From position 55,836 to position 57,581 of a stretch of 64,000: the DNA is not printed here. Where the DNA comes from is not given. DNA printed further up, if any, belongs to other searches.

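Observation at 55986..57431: R15P isomerase (e2b2) fused to a HAD-IA phosphatase domain and translationally coupled to form III RuBisCO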

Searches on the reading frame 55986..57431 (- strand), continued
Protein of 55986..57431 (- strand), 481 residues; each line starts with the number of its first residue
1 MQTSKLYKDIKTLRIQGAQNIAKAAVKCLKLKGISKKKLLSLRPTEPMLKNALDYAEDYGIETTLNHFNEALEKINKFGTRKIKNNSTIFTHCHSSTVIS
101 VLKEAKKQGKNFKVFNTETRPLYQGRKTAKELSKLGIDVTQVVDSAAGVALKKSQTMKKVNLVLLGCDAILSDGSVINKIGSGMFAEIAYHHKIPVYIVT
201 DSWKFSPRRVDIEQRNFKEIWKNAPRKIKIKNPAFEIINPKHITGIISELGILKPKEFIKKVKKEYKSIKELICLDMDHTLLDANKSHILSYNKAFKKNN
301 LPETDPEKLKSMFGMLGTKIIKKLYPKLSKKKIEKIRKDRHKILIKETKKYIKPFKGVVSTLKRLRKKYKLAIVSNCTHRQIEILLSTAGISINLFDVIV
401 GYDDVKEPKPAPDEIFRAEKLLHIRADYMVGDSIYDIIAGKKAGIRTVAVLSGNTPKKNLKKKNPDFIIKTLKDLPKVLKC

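Call 16: find_encoding_contigs(protein=P0028, flank=6000, max_places=2)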
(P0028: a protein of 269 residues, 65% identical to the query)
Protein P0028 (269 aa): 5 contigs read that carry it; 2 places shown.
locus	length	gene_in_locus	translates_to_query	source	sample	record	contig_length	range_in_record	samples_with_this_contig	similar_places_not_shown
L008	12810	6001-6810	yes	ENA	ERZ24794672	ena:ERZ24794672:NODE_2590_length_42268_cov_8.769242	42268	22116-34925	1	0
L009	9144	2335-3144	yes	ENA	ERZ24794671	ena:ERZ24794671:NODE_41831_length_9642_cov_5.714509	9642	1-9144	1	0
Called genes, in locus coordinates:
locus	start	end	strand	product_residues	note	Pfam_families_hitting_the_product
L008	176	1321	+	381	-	PF13439:Glyco_transf_4 (weak), PF00534:Glycos_transf_1, PF13692:Glyco_trans_1_4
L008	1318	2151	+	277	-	PF00535:Glycos_transf_2, PF10111:Glyco_tranf_2_2, PF13506:Glyco_transf_21 (faint), PF13641:Glyco_tranf_2_3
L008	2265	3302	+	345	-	PF01073:3Beta_HSD, PF01370:Epimerase, PF02719:Polysacc_synt_2, PF04321:RmlD_sub_bind, PF07993:NAD_binding_4, PF16363:GDP_Man_Dehyd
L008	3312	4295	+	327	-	PF01073:3Beta_HSD, PF01370:Epimerase, PF02719:Polysacc_synt_2, PF04321:RmlD_sub_bind, PF05368:NmrA (weak), PF07993:NAD_binding_4, PF13460:NAD_binding_10 (weak), PF16363:GDP_Man_Dehyd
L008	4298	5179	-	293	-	PF01944:SpoIIM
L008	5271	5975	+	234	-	PF00535:Glycos_transf_2, PF10111:Glyco_tranf_2_2 (weak), PF13641:Glyco_tranf_2_3 (weak)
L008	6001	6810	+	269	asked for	PF01008:IF-2B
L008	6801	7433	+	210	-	PF00702:Hydrolase, PF13419:HAD_2, PF13242:Hydrolase_like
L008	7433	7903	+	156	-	PF01613:Flavin_Reduct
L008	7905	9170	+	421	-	PF02788:RuBisCO_large_N, PF00016:RuBisCO_large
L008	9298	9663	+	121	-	PF02310:B12-binding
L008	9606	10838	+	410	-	PF04055:Radical_SAM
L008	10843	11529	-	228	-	PF01902:Diphthami_syn_2_N, PF28410:Diphthami_syn_2_C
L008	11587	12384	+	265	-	PF13643:DUF4145 (faint)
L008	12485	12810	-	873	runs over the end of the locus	PF00690:Cation_ATPase_N, PF00122:E1-E2_ATPase, PF08282:Hydrolase_3 (faint), PF13246:Cation_ATPase, PF00702:Hydrolase, PF00689:Cation_ATPase_C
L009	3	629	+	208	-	?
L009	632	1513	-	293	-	PF01944:SpoIIM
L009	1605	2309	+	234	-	PF00535:Glycos_transf_2, PF10111:Glyco_tranf_2_2 (weak), PF13641:Glyco_tranf_2_3 (weak)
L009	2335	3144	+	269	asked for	PF01008:IF-2B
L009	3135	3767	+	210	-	PF00702:Hydrolase, PF13419:HAD_2, PF13242:Hydrolase_like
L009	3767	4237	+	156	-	PF01613:Flavin_Reduct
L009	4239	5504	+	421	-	PF02788:RuBisCO_large_N, PF00016:RuBisCO_large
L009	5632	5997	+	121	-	PF02310:B12-binding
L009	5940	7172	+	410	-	PF04055:Radical_SAM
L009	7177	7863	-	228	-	PF01902:Diphthami_syn_2_N, PF28410:Diphthami_syn_2_C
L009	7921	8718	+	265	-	PF13643:DUF4145 (faint)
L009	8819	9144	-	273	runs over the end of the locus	?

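Call 17: find_encoding_contigs(protein=P0033, flank=6000, max_places=2)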
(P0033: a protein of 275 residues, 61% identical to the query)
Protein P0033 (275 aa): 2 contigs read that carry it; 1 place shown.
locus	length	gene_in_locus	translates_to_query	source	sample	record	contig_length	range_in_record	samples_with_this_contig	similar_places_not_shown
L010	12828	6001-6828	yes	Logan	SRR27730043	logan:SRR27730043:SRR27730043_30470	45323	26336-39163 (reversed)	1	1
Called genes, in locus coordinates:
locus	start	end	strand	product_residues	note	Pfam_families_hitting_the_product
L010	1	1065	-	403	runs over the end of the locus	PF01943:Polysacc_synt, PF13440:Polysacc_synt_3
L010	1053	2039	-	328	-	PF00953:Glycos_transf_4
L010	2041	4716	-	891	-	PF02516:STT3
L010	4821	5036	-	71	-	-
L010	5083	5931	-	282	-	PF01944:SpoIIM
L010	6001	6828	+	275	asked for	PF01008:IF-2B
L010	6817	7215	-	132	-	PF02996:Prefoldin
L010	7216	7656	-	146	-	-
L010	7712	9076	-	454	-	PF10559:Plug_translocon (faint), PF00344:SecY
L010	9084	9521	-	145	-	PF00828:Ribosomal_L27A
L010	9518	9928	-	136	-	-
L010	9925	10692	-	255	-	PF00333:Ribosomal_S5, PF03719:Ribosomal_S5_C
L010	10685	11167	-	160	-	PF17144:Ribosomal_L5e, PF00861:Ribosomal_L18p, PF17144:Ribosomal_L5e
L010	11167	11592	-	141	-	PF01280:Ribosomal_L19e, PF25476:Ribosomal_L19e_C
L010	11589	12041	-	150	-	PF01655:Ribosomal_L32e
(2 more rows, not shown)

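Call 59: predict_structure(alignment_id=A3)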
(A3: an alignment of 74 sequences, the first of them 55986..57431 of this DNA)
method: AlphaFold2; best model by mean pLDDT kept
length: 481 residues; sequences in the alignment: 74
mean_pLDDT: 92.3   pTM: 0.74
mean pLDDT of the five models: 92.3, 92.1, 91.9, 91.4, 91.3
residues with pLDDT >= 90: 365; 70-90: 92; 50-70: 24; < 50: 0
segments of 3 or more residues with pLDDT < 50: none
pLDDT, mean of each block of 10 residues (from residue 1): 84 85 93 89 85 92 96 98 98 93 98 90 81 96 86 87 96 92 94 97 88 62 64 82 98 97 84 96 98 98 98 95 98 98 98 98 94 98 98 98 98 96 90 98 96 97 98 94 55
secondary structure, 60 per line:
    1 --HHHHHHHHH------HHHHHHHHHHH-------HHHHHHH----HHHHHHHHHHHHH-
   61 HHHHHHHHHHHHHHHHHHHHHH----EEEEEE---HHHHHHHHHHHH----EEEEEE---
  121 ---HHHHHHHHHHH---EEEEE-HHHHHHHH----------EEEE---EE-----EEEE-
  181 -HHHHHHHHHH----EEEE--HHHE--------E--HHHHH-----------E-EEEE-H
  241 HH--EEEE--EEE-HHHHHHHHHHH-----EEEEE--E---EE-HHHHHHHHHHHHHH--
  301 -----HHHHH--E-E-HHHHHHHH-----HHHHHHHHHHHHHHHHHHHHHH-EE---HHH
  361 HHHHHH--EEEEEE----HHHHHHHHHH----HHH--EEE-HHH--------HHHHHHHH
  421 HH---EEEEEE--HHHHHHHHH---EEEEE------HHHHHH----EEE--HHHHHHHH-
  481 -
elements in order: H3-11 H18-28 H36-42 H47-59 H61-82 E87-92 H96-107 E112-117 H124-134 E138-142 H144-151 E162-165 E176-179 H182-191 E196-199 H217-221 E235-238 E245-248 E251-253 H255-265 E271-275 H285-298 H306-310 H317-324 H330-351 H358-366 E369-374 H379-388 E398-400 H413-422 E426-431 H434-442 E446-450 H457-462 E467-469 H472-479

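Call 63: fold_search(model_id=the predicted structure, library=pdb)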
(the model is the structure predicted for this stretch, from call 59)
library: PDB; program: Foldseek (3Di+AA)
matches with E <= 10: 1929; with E <= 0.001: 289
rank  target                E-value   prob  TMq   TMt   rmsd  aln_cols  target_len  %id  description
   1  5yfj_A                1.4e-24  1.00  0.50  0.74   2.7       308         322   34  Crystal structure of ribose-1,5-bisphosphate isomerase from Pyrococcus horikoshii OT3 in complex with ribulose-1,5-bis (released 2018-02-14)
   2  3vm6_A                2.4e-24  1.00  0.51  0.75   2.3       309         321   34  Crystal structure of ribose-1,5-bisphosphate isomerase from Thermococcus kodakarensis KOD1 in complex with alpha-D-rib (released 2012-04-25)
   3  3a11_B                2.4e-24  1.00  0.47  0.68   4.1       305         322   34  Crystal structure of ribose-1,5-bisphosphate isomerase from Thermococcus kodakaraensis KOD1 (released 2010-03-31)
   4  5yfx                  2.6e-24  1.00  0.51  0.75   2.5       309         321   34  Crystal structure of ribose-1,5-bisphosphate isomerase mutant D204N from Pyrococcus horikoshii OT3 in complex with ribos (released 2018-02-14)
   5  3a9c_B                3.2e-24  1.00  0.46  0.66   4.5       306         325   35  Crystal structure of ribose-1,5-bisphosphate isomerase from Thermococcus kodakaraensis KOD1 in complex with ribulose-1 (released 2010-11-03)
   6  3a11_F                3.2e-24  1.00  0.45  0.66   4.9       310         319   33  Crystal structure of ribose-1,5-bisphosphate isomerase from Thermococcus kodakaraensis KOD1 (released 2010-03-31)
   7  3a9c_D                3.2e-24  1.00  0.45  0.66   5.0       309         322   32  Crystal structure of ribose-1,5-bisphosphate isomerase from Thermococcus kodakaraensis KOD1 in complex with ribulose-1 (released 2010-11-03)
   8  3a9c_C                3.4e-24  1.00  0.45  0.65   4.8       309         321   34  Crystal structure of ribose-1,5-bisphosphate isomerase from Thermococcus kodakaraensis KOD1 in complex with ribulose-1 (released 2010-11-03)
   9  5yfs_A                3.8e-24  1.00  0.50  0.74   2.7       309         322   33  Crystal structure of ribose-1,5-bisphosphate isomerase mutant C135S from Pyrococcus horikoshii OT3 in complex with rib (released 2018-02-14)
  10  3a11_C                6.5e-24  1.00  0.45  0.67   4.8       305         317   33  Crystal structure of ribose-1,5-bisphosphate isomerase from Thermococcus kodakaraensis KOD1 (released 2010-03-31)
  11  5yft_A                1.1e-23  1.00  0.51  0.75   2.2       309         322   34  Crystal structure of ribose-1,5-bisphosphate isomerase mutant D204N from Pyrococcus horikoshii OT3 in complex with rib (released 2018-02-14)
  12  3a11_A                1.9e-23  1.00  0.46  0.67   4.4       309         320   34  Crystal structure of ribose-1,5-bisphosphate isomerase from Thermococcus kodakaraensis KOD1 (released 2010-03-31)
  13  3a11_D                8.7e-23  1.00  0.44  0.65   4.9       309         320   32  Crystal structure of ribose-1,5-bisphosphate isomerase from Thermococcus kodakaraensis KOD1 (released 2010-03-31)
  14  1vb5_B                8.8e-22  1.00  0.47  0.81   2.9       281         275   26  Crystal Structure Analysis of the Pyrococcus horikoshii OT3 translation initiation factor eIF-2B (released 2004-12-07)
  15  1vb5_A                3.0e-21  1.00  0.46  0.79   3.0       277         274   26  Crystal Structure Analysis of the Pyrococcus horikoshii OT3 translation initiation factor eIF-2B (released 2004-12-07)
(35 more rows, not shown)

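Call 65: search_protein_representatives(protein=window:55986-57431:-)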
Query: 481 residues. Proteins with E-value up to 0.001 (for the whole library): 20958; up to 1e-10: 4259; up to 1e-30: 398. The best 150 are listed.
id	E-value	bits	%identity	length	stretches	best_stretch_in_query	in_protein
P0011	3.9e-126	438.1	49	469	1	5-478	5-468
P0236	1.0e-80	288.4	58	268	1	2-264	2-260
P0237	2.4e-75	270.7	54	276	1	4-270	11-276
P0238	3.6e-75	270.1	56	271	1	5-268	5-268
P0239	6.6e-71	256.0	53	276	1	3-270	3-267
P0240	1.8e-67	244.7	52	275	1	5-265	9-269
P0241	3.4e-65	237.2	54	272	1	7-265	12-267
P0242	4.4e-64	233.6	57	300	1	10-265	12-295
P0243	6.0e-64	233.1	50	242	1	2-246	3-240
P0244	5.4e-63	230.0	55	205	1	4-206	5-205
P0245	1.4e-62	228.6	56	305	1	4-267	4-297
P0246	1.5e-61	225.2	54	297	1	8-266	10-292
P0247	2.0e-61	224.8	56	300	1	7-269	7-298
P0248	5.2e-61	223.4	56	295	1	8-263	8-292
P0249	3.1e-60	220.9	52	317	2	61-264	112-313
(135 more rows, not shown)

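Call 67: list_cluster_members(proteins=[P0001, P0014, P0024])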
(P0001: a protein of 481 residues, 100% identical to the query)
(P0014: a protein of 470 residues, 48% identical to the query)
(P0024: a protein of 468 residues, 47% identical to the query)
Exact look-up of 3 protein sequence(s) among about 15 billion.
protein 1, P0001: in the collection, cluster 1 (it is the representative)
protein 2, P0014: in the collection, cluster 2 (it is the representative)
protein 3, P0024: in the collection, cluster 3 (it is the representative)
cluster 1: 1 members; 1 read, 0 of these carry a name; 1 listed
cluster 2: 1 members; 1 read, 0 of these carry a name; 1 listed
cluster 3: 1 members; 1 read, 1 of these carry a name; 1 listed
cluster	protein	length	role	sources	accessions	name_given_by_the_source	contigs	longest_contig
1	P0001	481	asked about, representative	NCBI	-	-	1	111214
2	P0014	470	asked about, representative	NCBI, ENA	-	-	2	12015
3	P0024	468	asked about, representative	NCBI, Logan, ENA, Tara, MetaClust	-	strand:- start:2118 stop:3524 length:1407 start_codon:yes stop_codon:yes ... | TARA_039_MES_0.1-0.22_scaffold130667_1_gene189637 COG1184 K03680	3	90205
